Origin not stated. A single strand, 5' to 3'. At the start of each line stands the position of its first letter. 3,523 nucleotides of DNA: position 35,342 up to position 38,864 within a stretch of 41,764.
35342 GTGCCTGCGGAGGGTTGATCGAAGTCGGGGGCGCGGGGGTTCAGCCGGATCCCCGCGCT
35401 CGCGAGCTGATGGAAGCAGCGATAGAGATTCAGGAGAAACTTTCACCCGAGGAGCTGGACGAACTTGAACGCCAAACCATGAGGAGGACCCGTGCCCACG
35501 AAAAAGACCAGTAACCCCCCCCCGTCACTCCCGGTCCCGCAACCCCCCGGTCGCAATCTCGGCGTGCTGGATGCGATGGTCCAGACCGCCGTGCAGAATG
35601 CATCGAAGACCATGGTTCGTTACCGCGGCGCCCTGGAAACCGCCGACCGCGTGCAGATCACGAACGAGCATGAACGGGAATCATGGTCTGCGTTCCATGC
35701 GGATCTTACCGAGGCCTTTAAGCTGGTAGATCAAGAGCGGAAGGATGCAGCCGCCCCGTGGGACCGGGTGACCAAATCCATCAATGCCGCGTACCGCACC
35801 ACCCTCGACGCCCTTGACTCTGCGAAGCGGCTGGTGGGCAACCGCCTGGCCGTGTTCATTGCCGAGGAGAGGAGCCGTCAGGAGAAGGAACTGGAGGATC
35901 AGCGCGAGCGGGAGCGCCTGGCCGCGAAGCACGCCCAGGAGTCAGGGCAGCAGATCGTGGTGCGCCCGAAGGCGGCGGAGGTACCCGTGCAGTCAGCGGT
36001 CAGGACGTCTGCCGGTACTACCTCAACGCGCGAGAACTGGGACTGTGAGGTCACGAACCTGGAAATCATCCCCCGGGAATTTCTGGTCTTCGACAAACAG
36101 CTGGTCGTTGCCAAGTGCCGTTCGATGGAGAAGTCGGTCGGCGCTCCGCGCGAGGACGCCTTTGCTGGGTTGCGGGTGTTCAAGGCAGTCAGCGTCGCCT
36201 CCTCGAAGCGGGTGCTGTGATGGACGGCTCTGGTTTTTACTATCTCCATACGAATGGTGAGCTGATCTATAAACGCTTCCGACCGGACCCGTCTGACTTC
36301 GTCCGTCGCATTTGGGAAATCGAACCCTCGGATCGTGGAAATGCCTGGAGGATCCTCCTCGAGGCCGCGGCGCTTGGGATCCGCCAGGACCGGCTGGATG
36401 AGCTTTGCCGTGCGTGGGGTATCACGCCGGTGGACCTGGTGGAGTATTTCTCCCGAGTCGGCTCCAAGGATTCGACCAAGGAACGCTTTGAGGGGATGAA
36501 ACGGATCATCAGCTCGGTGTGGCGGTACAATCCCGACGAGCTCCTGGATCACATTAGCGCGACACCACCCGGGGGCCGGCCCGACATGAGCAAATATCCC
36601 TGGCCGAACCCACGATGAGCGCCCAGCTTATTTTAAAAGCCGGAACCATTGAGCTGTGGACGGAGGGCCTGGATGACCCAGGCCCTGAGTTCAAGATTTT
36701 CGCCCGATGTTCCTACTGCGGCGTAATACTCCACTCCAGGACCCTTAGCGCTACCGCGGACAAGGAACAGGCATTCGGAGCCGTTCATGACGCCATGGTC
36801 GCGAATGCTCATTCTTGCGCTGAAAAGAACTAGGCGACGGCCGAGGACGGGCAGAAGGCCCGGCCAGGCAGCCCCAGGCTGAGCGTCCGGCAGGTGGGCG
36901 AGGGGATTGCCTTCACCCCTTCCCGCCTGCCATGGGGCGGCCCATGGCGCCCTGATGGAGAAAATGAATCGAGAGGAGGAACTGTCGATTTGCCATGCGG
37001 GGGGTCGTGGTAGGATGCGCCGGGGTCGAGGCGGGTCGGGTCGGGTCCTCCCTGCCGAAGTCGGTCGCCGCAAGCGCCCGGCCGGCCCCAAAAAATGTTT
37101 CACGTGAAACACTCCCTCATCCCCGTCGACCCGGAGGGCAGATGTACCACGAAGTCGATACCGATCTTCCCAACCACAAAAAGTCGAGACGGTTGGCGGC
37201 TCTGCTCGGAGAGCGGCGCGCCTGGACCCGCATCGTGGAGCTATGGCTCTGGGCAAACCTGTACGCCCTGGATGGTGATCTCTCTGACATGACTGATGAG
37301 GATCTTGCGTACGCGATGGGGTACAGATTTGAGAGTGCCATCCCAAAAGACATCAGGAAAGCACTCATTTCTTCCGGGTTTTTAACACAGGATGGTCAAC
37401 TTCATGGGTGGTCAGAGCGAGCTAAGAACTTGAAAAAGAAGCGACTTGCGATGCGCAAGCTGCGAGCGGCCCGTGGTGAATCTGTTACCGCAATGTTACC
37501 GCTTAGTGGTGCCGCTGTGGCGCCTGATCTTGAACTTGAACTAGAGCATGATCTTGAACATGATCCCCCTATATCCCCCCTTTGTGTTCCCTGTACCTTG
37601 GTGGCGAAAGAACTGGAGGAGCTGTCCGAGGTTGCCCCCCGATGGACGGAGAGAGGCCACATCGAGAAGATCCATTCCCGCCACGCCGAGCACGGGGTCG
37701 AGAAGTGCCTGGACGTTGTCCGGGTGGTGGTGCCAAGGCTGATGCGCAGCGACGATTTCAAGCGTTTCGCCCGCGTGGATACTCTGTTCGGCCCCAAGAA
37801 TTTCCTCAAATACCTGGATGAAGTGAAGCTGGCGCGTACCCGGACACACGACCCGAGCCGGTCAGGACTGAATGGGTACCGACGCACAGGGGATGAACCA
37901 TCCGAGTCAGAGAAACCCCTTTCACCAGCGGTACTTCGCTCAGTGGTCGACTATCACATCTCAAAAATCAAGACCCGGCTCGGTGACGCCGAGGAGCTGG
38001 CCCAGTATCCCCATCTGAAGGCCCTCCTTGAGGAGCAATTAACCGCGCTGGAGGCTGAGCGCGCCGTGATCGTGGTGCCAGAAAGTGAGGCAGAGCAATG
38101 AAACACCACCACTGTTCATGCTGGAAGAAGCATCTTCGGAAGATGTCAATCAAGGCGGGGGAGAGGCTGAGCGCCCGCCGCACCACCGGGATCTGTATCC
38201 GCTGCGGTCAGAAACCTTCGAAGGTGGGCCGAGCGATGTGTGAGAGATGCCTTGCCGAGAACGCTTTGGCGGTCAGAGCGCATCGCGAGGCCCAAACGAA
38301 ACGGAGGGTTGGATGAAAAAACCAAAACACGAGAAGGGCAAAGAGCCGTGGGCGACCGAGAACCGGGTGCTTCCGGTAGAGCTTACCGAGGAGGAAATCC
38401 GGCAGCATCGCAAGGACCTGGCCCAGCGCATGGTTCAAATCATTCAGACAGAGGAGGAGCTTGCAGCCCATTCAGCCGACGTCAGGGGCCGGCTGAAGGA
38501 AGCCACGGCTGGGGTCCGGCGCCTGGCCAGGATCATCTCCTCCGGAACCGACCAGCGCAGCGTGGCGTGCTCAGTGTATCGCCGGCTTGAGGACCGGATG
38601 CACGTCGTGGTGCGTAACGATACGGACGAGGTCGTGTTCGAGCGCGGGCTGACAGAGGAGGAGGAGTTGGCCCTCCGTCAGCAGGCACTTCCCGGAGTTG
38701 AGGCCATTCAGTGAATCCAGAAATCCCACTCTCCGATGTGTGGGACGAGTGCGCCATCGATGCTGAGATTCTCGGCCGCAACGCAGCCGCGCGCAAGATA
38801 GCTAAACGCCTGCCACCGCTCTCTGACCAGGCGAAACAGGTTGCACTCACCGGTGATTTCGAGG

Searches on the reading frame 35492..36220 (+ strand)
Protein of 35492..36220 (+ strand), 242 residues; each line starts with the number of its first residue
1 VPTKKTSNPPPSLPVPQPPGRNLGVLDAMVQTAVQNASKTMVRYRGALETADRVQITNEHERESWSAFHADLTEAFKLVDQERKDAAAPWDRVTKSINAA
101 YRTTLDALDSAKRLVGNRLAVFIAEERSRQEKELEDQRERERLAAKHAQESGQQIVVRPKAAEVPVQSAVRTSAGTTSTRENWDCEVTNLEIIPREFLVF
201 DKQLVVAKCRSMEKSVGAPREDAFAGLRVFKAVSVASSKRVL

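Call 9: search_protein_families(library=pfam, max_evalue=0.01, proteins=[window:35492-36220:+])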
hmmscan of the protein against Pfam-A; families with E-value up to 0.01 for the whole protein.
window:35492-36220:+ (242 aa): 0 families

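Call 10: search_protein_families(library=phrogs, max_evalue=0.001, proteins=[window:35492-36220:+])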
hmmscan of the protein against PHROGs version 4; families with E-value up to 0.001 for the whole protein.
window:35492-36220:+ (242 aa): 1 family
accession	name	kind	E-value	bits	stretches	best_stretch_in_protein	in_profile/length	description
phrog_10477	-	DNA, RNA and nucleotide metabolism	7.5e-11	43.4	1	51-211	34-214/243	exonuclease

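Call 81: search_protein_families(library=ncbifam, max_evalue=0.001, proteins=[window:35492-36220:+])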
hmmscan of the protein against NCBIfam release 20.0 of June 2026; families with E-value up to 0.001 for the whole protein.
window:35492-36220:+ (242 aa): 0 families

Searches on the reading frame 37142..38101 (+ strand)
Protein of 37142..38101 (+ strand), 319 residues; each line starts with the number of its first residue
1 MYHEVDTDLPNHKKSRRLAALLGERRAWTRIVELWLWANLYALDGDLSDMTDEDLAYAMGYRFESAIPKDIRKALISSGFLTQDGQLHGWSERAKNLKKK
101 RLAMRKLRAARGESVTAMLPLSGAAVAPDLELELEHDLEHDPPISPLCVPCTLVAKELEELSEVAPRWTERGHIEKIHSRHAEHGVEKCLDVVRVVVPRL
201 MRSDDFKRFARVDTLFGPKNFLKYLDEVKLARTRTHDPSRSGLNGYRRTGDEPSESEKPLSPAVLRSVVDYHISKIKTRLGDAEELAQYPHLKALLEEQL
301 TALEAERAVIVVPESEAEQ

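Call 9: search_protein_families(library=pfam, max_evalue=0.01, proteins=[window:37142-38101:+])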
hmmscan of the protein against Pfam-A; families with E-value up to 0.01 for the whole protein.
window:37142-38101:+ (319 aa): 1 family
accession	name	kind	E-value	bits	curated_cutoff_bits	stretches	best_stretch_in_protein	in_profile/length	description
PF09524.15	Phg_2220_C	-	0.0023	18.4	27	1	172-225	19-72/73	Conserved phage C-terminus (Phg_2220_C)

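Call 10: search_protein_families(library=phrogs, max_evalue=0.001, proteins=[window:37142-38101:+])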
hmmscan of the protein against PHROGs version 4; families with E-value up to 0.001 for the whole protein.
window:37142-38101:+ (319 aa): 1 family
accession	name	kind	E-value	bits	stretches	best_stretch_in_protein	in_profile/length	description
phrog_9474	-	DNA, RNA and nucleotide metabolism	1.6e-10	42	1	4-104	5-108/288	replication initiation protein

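Call 34: find_related_loci(query=window:37142-38098:+, collection=viral_contigs, flank=6000)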
Query window:37142-38098:+ (319 aa) in viral_contigs; peptide patterns used: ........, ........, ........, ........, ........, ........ (x = any residue, [..] = any of these).
15 stretches matched a pattern, but none encodes a relative of the query by tblastn (E <= 1e-3).

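Call 35: find_homologous_proteins(query=window:37142-38098:+)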
Query window:37142-38098:+ (319 aa): 3 proteins with E <= 0.001 among 6369 candidates.
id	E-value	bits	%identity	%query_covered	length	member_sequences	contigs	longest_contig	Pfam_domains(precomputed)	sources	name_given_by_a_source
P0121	5.3e-100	353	55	99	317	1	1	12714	-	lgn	-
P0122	2.4e-99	351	67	75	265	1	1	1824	-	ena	-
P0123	2.1e-43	167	60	43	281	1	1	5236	-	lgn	-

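Call 36: find_encoding_contigs(protein=P0122, flank=6000, max_places=3)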
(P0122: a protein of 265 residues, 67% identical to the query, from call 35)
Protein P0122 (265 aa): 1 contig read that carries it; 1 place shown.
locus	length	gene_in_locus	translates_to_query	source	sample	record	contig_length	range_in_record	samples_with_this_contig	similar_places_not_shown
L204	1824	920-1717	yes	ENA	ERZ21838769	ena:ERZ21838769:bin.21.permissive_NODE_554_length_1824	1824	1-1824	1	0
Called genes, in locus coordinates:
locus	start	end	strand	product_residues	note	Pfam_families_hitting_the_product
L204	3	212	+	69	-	?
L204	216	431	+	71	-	-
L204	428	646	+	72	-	-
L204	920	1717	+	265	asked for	-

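Call 37: find_encoding_contigs(protein=P0123, flank=6000, max_places=3)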
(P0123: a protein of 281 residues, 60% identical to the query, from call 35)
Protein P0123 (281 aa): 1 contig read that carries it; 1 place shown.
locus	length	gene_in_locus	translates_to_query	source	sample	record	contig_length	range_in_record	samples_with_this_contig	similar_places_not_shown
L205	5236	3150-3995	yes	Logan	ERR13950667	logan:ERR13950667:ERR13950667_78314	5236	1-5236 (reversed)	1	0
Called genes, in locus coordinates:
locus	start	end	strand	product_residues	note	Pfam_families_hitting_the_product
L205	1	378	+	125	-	?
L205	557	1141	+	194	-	-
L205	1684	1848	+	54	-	-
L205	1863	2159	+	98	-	-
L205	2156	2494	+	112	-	-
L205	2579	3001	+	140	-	PF05869:Dam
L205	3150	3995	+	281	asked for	-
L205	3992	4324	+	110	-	-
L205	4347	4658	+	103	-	-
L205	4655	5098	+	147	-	-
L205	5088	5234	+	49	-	?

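Call 81: search_protein_families(library=ncbifam, max_evalue=0.001, proteins=[window:37142-38098:+])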
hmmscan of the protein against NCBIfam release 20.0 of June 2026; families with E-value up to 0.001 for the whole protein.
window:37142-38098:+ (319 aa): 0 families

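Call 103: find_related_loci(query=A8, collection=metagenome_contigs, flank=10000)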
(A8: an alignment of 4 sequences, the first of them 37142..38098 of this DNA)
Query A8 (319 aa) in metagenome_contigs; peptide patterns used: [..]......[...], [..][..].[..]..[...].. (x = any residue, [..] = any of these).
61 stretches matched a pattern; 1 encode a relative of the query (tblastn E <= 1e-3); 1 distinct loci.
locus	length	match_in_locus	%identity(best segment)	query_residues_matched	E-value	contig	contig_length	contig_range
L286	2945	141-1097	100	1-319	0e+0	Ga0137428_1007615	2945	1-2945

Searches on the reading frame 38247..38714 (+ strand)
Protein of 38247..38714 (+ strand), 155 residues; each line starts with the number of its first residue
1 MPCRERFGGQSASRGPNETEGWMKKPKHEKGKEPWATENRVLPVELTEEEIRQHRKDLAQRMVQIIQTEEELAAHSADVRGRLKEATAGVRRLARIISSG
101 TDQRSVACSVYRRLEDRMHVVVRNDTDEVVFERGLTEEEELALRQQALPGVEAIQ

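Call 9: search_protein_families(library=pfam, max_evalue=0.01, proteins=[window:38247-38714:+])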
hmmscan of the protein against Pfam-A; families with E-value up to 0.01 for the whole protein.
window:38247-38714:+ (155 aa): 0 families

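Call 10: search_protein_families(library=phrogs, max_evalue=0.001, proteins=[window:38247-38714:+])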
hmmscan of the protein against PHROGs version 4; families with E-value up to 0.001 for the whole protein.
window:38247-38714:+ (155 aa): 1 family
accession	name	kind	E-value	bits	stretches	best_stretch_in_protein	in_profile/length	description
phrog_12688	-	unknown function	1.6e-06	29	1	37-140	25-127/142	-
